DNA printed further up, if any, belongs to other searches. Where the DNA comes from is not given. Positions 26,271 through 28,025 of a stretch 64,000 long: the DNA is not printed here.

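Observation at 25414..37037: Tight operon: giant NAD-GDH, oversized Orn/Lys-type decarboxylase, ATP-grasp ligase and Ntn/C45 acyltransferase-hydrolase, with a divergent LysR regulator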

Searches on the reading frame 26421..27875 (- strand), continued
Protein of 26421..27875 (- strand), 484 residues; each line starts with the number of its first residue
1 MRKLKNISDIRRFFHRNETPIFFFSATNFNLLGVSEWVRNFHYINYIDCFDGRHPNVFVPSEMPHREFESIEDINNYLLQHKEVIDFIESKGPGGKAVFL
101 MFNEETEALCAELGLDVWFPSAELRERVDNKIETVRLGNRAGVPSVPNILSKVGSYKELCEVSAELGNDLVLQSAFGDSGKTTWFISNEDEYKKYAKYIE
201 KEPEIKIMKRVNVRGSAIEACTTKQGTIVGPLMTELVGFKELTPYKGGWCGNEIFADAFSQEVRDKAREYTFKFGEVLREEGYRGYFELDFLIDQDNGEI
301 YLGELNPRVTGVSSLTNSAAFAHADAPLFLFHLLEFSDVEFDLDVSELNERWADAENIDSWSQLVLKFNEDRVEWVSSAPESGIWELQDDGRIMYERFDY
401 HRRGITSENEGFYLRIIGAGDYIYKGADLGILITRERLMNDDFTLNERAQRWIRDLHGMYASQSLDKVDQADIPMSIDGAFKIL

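Call 28: search_protein_families(library=ncbifam, proteins=[L018:12493-13911:+, L018:13982-14935:+, L018:14928-16541:+, L018:16507-18012:+, L018:18016-19269:+, L018:19266-21134:+, L018:8843-9700:+, L018:7771-8616:-, L028:5585-8989:+, L016:12915-14396:+], max_evalue=1e-10)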
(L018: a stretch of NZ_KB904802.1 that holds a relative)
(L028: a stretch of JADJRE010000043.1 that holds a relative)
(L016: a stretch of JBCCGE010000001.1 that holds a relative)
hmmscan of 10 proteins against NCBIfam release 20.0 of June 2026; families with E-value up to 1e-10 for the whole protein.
L018:12493-13911:+ (472 aa): 30 families (the best 25 are shown)
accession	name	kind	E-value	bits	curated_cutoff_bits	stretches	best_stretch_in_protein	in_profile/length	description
NF053761.1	BrChAATpBcaP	equivalog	6.4e-139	463.9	690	1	15-458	15-460/460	branched-chain amino acid transporter BcaP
TIGR00909.1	2A0306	subfamily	4.1e-135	451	556.8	1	22-449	3-429/429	amino acid transporter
TIGR00906.1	2A0303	subfamily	5.3e-80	269.5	681.7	1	6-395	12-428/602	cationic amino acid transport permease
TIGR00908.1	2A0305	equivalog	1.2e-37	129.9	381.75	1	17-439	2-418/442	ethanolamine permease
TIGR00911.1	2A0308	subfamily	1.5e-36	125.9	701.8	1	15-423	39-444/505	L-type amino acid transporter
TIGR00905.1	2A0302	subfamily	8.9e-32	110.5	409.05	1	23-437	8-423/473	basic amino acid/polyamine antiporter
NF007876.0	PRK10580.1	equivalog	2.1e-24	86.2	736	1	24-395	11-384/457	proline-specific permease ProY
NF007929.0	PRK10644.1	equivalog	3.1e-24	85.5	574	1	23-457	9-434/445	arginine/agmatine antiporter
NF008484.0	PRK11387.1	equivalog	3.2e-23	82.4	716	1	13-453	5-456/471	S-methylmethionine permease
NF008245.0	PRK11021.1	equivalog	1.9e-22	79.9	284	1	20-361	4-329/419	L-methionine/branched-chain amino acid transporter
TIGR03810.1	arg_ornith_anti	equivalog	5.7e-22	78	591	1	24-359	3-338/468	arginine-ornithine antiporter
NF007602.0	PRK10249.1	equivalog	4.1e-21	75.4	851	1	29-386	28-376/458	phenylalanine transporter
NF047867.1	AA_transp_ThrP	exception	2.5e-20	72.9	850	1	27-455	15-454/461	bifunctional threonine/serine APC transporter ThrP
TIGR01773.1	GABAperm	equivalog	2.5e-20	72.7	678.1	1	28-427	18-421/452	GABA permease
NF008016.0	PRK10746.1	equivalog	1.7e-19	70.3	799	1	27-453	15-452/461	amino acid permease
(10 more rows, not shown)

L018:13982-14935:+ (317 aa): 5 families
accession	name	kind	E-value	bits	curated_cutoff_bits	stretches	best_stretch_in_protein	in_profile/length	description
NF002564.0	PRK02190.1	subfamily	2.1e-86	289.9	302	1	19-311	17-301/307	agmatinase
TIGR01230.1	agmatinase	equivalog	1.7e-61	208.2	174.3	1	29-309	7-274/275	agmatinase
TIGR01227.1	hutG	equivalog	5.8e-38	130.8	229.15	1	16-308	15-306/307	formimidoylglutamase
TIGR01229.1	rocF_arginase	equivalog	6.8e-28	97.9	227.6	1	39-297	2-282/300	arginase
NF010347.0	PRK13775.1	equivalog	2.8e-12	46.6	381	1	49-311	66-327/331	formimidoylglutamase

L018:14928-16541:+ (537 aa): 51 families (the best 25 are shown)
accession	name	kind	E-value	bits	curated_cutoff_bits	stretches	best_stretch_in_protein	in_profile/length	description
NF005712.0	PRK07524.1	subfamily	1.2e-231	769.9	500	1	7-534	3-532/536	5-guanidino-2-oxopentanoate decarboxylase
NF006122.0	PRK08266.1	subfamily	2.1e-117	392.9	571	1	6-530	3-523/543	hypothetical protein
TIGR00118.1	acolac_lg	equivalog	1.5e-90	304.3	538.35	1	9-530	3-533/557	biosynthetic-type acetolactate synthase large subunit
NF006187.0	PRK08322.1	equivalog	1.3e-87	294.5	509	1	9-529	4-526/548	acetolactate synthase large subunit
NF005470.0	PRK07064.1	equivalog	8.7e-86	289.1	495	1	6-530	4-528/552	thiamine pyrophosphate-binding protein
NF006016.1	PRK08155.1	equivalog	6.5e-85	285.6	870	1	8-530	4-531/554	acetolactate synthase large subunit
NF006052.0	PRK08199.1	subfamily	3.7e-83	279.7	539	1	5-530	6-536/559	thiamine pyrophosphate protein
NF005860.0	PRK07789.1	equivalog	5.4e-78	262.8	881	1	8-529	35-576/615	acetolactate synthase large subunit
NF004710.0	PRK06048.1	equivalog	1.3e-76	258.3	976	1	9-530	10-536/561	acetolactate synthase large subunit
NF004919.0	PRK06276.1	equivalog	1.3e-75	254.8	866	1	10-529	4-536/582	acetolactate synthase large subunit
NF005651.0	PRK07418.1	subfamily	1.5e-75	254.6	942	1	6-530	18-558/617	acetolactate synthase large subunit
NF006524.0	PRK08978.1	equivalog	6.3e-75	252.5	738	1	11-530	5-523/548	acetolactate synthase 2 catalytic subunit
NF005713.0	PRK07525.1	subfamily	1.1e-69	235.4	620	2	7-346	6-346/592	sulfoacetaldehyde acetyltransferase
NF008431.0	PRK11269.1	equivalog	6.4e-68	229.7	791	1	13-523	10-543/591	glyoxylate carboligase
NF006378.0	PRK08617.1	equivalog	5.9e-67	226.3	510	1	7-529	8-536/556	acetolactate synthase AlsS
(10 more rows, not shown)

L018:16507-18012:+ (501 aa): 39 families (the best 25 are shown)
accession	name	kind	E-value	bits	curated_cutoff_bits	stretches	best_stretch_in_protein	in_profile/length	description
NF010000.0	PRK13473.1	subfamily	1.6e-130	436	615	1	27-496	5-472/475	aminobutyraldehyde dehydrogenase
TIGR01804.1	BADH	equivalog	3.5e-130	434.6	668.6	1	30-492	3-467/467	betaine-aldehyde dehydrogenase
TIGR02299.1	HpaE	equivalog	5.8e-120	401.2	638.35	1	27-496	3-476/488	5-carboxymethyl-2-hydroxymuconate semialdehyde dehydrogenase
NF045735.1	PaDhStyDPseudo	equivalog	6.1e-118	394.5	850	1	30-496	8-481/483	phenylacetaldehyde dehydrogenase StyD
NF009725.0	PRK13252.1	equivalog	1e-117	393.6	593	1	26-496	8-479/488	betaine-aldehyde dehydrogenase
NF045736.1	PaDhStyDRhodo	equivalog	1.2e-111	373.6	800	1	26-494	4-475/479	phenylacetaldehyde dehydrogenase StyD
TIGR03216.1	OH_muco_semi_DH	equivalog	3.9e-108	362.1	693.25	1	28-496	4-479/481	2-hydroxymuconic semialdehyde dehydrogenase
TIGR01780.1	SSADH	subfamily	4.6e-104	348.8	646.35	1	43-492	1-448/448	succinate-semialdehyde dehydrogenase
NF050026.1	AcaldDHExaC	equivalog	2.7e-103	346.3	900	1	28-495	19-492/503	acetaldehyde dehydrogenase ExaC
NF007497.0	PRK10090.1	equivalog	1e-99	334.5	500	1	26-493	8-474/480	aldehyde dehydrogenase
NF006916.0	PRK09407.1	equivalog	1.8e-98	330.5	521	1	36-495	31-491/526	succinic semialdehyde dehydrogenase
TIGR03374.1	ABALDH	equivalog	1.9e-97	327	909.3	1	27-496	4-471/472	aminobutyraldehyde dehydrogenase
NF042993.1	AlphKGSA_gudD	equivalog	3.4e-97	326.2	770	1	28-494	7-478/481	alpha-ketoglutaric semialdehyde dehydrogenase GucD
NF052305.1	DioxValDhHalo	equivalog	2.8e-96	323.3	750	1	28-490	8-475/483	2,5-dioxovalerate dehydrogenase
NF040648.1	lactal_redase_Meth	equivalog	4.1e-91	306.3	650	1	30-479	4-445/463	lactaldehyde dehydrogenase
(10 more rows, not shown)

L018:18016-19269:+ (417 aa): 11 families
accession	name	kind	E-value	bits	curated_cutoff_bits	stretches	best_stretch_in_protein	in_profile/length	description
NF001933.0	PRK00711.1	subfamily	6e-134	447.3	383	1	1-413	1-411/429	D-amino acid dehydrogenase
NF009074.0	PRK12409.1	equivalog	1.3e-83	281.5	494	1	2-403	3-405/410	D-amino acid dehydrogenase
TIGR02352.1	thiamin_ThiO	equivalog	9.3e-40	136.8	250.8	1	117-404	70-350/351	glycine oxidase ThiO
TIGR03364.1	HpnW_proposed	hypoth_equivalog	4.6e-23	81.9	285.1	1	107-263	55-202/365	TIGR03364 family FAD-dependent oxidoreductase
TIGR01373.1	soxB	subfamily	1.5e-18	66.9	529.45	1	132-406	111-387/407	sarcosine oxidase subunit beta family protein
NF040813.1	pro_dh_Thprot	equivalog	5.8e-18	65.1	600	0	235-406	200-353/362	D-proline dehydrogenase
NF002480.1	PRK01747.1-1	equivalog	2.6e-15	55.9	540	0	2-49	250-297/645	bifunctional tRNA (5-methylaminomethyl-2-thiouridine)(34)-methyltransferase MnmC2/FAD-dependent 5-carboxymethylaminomethyl-2-thiouridine(34)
NF008425.0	PRK11259.1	equivalog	4.7e-13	48.8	257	0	2-40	6-44/377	N-methyl-L-tryptophan oxidase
TIGR03197.1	MnmC_Cterm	equivalog_domain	9.9e-13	47.9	174.2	0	2-49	1-48/400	FAD-dependent 5-carboxymethylaminomethyl-2-thiouridine(34) oxidoreductase MnmC1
NF033460.1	glycerol3P_ox_II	equivalog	8.4e-12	44.9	460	0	3-50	4-51/361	type 2 glycerol-3-phosphate oxidase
TIGR01377.1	soxA_mon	subfamily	1.2e-11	44.1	479.65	0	3-35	3-35/381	amino oxidase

L018:19266-21134:+ (622 aa): 3 families
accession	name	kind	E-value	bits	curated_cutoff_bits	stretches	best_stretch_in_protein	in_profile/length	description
NF040742.1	racem_Orr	exception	1.2e-119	399.5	480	1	7-356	2-349/351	ornithine racemase Orr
TIGR01229.1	rocF_arginase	equivalog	4.8e-22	78.7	227.6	1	407-600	65-274/300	arginase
TIGR00492.1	alr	equivalog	5.3e-11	42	168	1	9-259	5-254/369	alanine racemase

L018:8843-9700:+ (285 aa): 7 families
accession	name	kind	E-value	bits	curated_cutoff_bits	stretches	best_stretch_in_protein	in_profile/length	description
TIGR03381.1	agmatine_aguB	equivalog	2.1e-18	66.6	410.25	1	66-172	69-178/279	N-carbamoylputrescine amidase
NF009802.0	PRK13286.1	equivalog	1.8e-17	63.3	427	1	55-243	74-270/345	aliphatic amidase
NF040852.1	nitrile_Arch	equivalog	7.4e-17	61.4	500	1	57-245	59-249/262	nitrilase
NF009803.0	PRK13287.1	equivalog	1.4e-16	60.2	406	1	23-240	37-266/333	formamidase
TIGR00546.1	lnt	equivalog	3.8e-16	59.3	132.9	1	18-215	176-394/395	apolipoprotein N-acyltransferase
NF033621.1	de_GSH_amidase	exception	1e-14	54.5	355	1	57-241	56-245/260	deaminated glutathione amidase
NF043013.1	DeGluthAmidYersProt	equivalog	1.2e-14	54.1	500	1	61-238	62-257/278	deaminated glutathione amidase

L018:7771-8616:- (281 aa): 0 families

L028:5585-8989:+ (1134 aa): 69 families (the best 25 are shown)
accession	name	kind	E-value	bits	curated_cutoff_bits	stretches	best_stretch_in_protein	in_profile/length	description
NF005692.0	PRK07495.1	equivalog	2.7e-193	642.4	724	1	707-1127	3-422/425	4-aminobutyrate--2-oxoglutarate transaminase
NF005985.0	PRK08088.1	equivalog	1.2e-189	630.5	713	1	706-1127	3-424/426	4-aminobutyrate--2-oxoglutarate transaminase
NF005272.0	PRK06777.1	equivalog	8.8e-175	581.3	725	1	707-1124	3-419/421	4-aminobutyrate--2-oxoglutarate transaminase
TIGR00700.1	GABAtrnsam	equivalog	1.1e-171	571.1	506.65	1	713-1125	2-419/420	4-aminobutyrate--2-oxoglutarate transaminase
NF007308.0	PRK09792.1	equivalog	5.4e-160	532.8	747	1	707-1125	3-420/421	4-aminobutyrate transaminase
NF005376.0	PRK06918.1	equivalog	3.2e-155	516.9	676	1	707-1131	17-448/451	4-aminobutyrate--2-oxoglutarate transaminase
NF004714.0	PRK06058.1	subfamily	4.3e-150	500.2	639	1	702-1126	18-446/447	4-aminobutyrate--2-oxoglutarate transaminase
NF049976.1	AmadipTransam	equivalog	5.9e-134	447.1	650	1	718-1127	6-415/416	2-aminoadipate transaminase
NF004426.0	PRK05769.1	equivalog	5.7e-132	440.6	552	1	699-1127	9-440/441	acetyl ornithine aminotransferase family protein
NF005993.0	PRK08117.1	subfamily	1.9e-131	438.6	574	1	714-1127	12-430/433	aspartate aminotransferase family protein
NF006228.0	PRK08360.1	equivalog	1.2e-104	350.4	608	1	725-1127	22-427/443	aspartate aminotransferase family protein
NF002874.0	PRK03244.1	equivalog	1.2e-102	343.7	457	1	725-1128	24-396/399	acetylornithine transaminase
TIGR00707.1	argD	subfamily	2.1e-102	342.8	410.05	1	726-1124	9-380/381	acetylornithine/succinylornithine family transaminase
NF006368.0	PRK08593.1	equivalog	6e-93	311.9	570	1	725-1128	25-433/448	aspartate aminotransferase family protein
NF045634.1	LeuMetRace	equivalog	4.8e-91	305.6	800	1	725-1127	22-427/432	leucine/methionine racemase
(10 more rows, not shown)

L016:12915-14396:+ (493 aa): 26 families (the best 25 are shown)
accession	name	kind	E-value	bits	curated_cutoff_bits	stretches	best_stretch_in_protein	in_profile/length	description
NF004815.0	PRK06169.1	equivalog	3.5e-89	299.5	506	1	26-481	6-464/471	amidase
NF004816.0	PRK06170.1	equivalog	2.7e-75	253.9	503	1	24-483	6-489/493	amidase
NF005688.0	PRK07488.1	equivalog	1.3e-69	235.4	532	1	26-307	7-285/474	indoleacetamide hydrolase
NF009119.0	PRK12470.1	equivalog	4.2e-69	233.8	498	1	30-482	9-458/462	amidase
NF005450.0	PRK07042.1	equivalog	2.4e-68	230.7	458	1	31-477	8-453/464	amidase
NF005686.0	PRK07486.1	subfamily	6.1e-68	229.7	465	1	26-485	10-482/486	amidase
NF005687.0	PRK07487.1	subfamily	1.6e-67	228.3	428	1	31-475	9-455/468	amidase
NF004717.0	PRK06061.1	equivalog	1.5e-65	221.8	498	1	29-481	16-472/483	amidase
TIGR00132.1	gatA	equivalog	4e-59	200.6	481.1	1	40-305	6-280/466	Asp-tRNA(Asn)/Glu-tRNA(Gln) amidotransferase subunit GatA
NF005460.0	PRK07056.1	subfamily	3.9e-57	194.2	447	1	35-305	13-288/457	amidase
NF005565.0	PRK07235.1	subfamily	1.4e-56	192.2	545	1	79-304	73-311/506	amidase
NF006631.0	PRK09201.1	equivalog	9.3e-56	189.5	461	1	30-261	7-240/466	AtzE family amidohydrolase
NF005899.0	PRK07869.1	equivalog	7.9e-55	186.5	418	1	32-247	17-228/471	amidase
NF004766.0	PRK06102.1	equivalog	5.4e-54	184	559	1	27-476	5-451/455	amidase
TIGR02715.1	amido_AtzE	subfamily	4.2e-53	180.9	425.75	1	33-257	3-229/452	AtzE family amidohydrolase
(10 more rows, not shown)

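Call 29: find_homologous_proteins(query=window:26421-27875:-, max_evalue=0.001)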
Query window:26421-27875:- (484 aa): 7153 proteins with E <= 0.001 among 8000 candidates; the best 120 are listed.
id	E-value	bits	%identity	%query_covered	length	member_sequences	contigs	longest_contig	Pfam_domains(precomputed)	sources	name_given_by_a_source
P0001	0.0e+0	1118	100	100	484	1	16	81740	PF02786.23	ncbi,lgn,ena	-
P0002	0.0e+0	1015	89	100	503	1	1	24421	PF02786.23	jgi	jgi:D-alanine-D-alanine ligase-like ATP-grasp enzyme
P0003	4.4e-297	1003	88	100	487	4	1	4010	PF02786.23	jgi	-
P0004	7.4e-295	996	88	100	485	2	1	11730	PF02786.23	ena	-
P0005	4.2e-292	987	85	100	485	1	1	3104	PF02786.23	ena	-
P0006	8.5e-289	976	85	100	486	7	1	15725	PF02786.23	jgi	-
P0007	1.3e-287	972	85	100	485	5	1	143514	PF02786.23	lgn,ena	-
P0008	5.0e-286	967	84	100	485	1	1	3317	PF02786.23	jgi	-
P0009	9.6e-286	966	84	100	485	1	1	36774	PF02786.23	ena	-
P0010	6.5e-285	963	84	100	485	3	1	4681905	-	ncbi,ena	-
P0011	8.2e-284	960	83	100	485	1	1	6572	-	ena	-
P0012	2.5e-275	932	81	100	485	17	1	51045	PF02786.23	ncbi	-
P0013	1.0e-259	880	77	100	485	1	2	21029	-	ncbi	-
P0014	3.6e-255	865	74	100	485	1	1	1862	PF02786.23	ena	-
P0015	4.0e-252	855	75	100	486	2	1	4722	-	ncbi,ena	-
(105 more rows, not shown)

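Call 30: find_encoding_contigs(protein=P0001, flank=2000, max_places=4)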
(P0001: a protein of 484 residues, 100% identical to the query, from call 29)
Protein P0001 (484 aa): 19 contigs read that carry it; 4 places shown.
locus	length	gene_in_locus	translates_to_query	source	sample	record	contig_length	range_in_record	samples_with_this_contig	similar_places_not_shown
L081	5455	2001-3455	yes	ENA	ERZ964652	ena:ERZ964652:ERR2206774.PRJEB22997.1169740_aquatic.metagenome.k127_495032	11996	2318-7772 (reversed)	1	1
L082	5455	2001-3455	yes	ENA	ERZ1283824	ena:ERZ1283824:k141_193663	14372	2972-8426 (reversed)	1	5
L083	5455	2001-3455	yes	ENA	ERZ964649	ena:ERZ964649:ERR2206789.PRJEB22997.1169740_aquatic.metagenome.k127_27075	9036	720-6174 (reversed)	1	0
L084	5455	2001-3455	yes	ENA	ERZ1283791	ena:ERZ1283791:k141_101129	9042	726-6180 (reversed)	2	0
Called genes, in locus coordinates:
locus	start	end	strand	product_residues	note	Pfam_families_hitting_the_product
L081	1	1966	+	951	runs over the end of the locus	PF01276:OKR_DC_1, PF03711:OKR_DC_1_C (faint)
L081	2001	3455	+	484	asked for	PF02786:CPSase_L_D2 (faint)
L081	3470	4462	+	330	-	PF03417:AAT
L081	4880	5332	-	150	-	PF00582:Usp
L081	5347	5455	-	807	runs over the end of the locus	?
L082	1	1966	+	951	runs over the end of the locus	PF01276:OKR_DC_1, PF03711:OKR_DC_1_C (faint)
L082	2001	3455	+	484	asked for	PF02786:CPSase_L_D2 (faint)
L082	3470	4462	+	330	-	PF03417:AAT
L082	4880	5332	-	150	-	PF00582:Usp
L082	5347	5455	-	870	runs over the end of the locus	PF06808:DctM, PF11874:DUF3394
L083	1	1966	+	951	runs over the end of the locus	PF01276:OKR_DC_1, PF03711:OKR_DC_1_C (faint)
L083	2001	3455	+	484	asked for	PF02786:CPSase_L_D2 (faint)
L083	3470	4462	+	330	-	PF03417:AAT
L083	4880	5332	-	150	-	PF00582:Usp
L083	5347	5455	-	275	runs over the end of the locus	?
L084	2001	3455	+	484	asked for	PF02786:CPSase_L_D2 (faint)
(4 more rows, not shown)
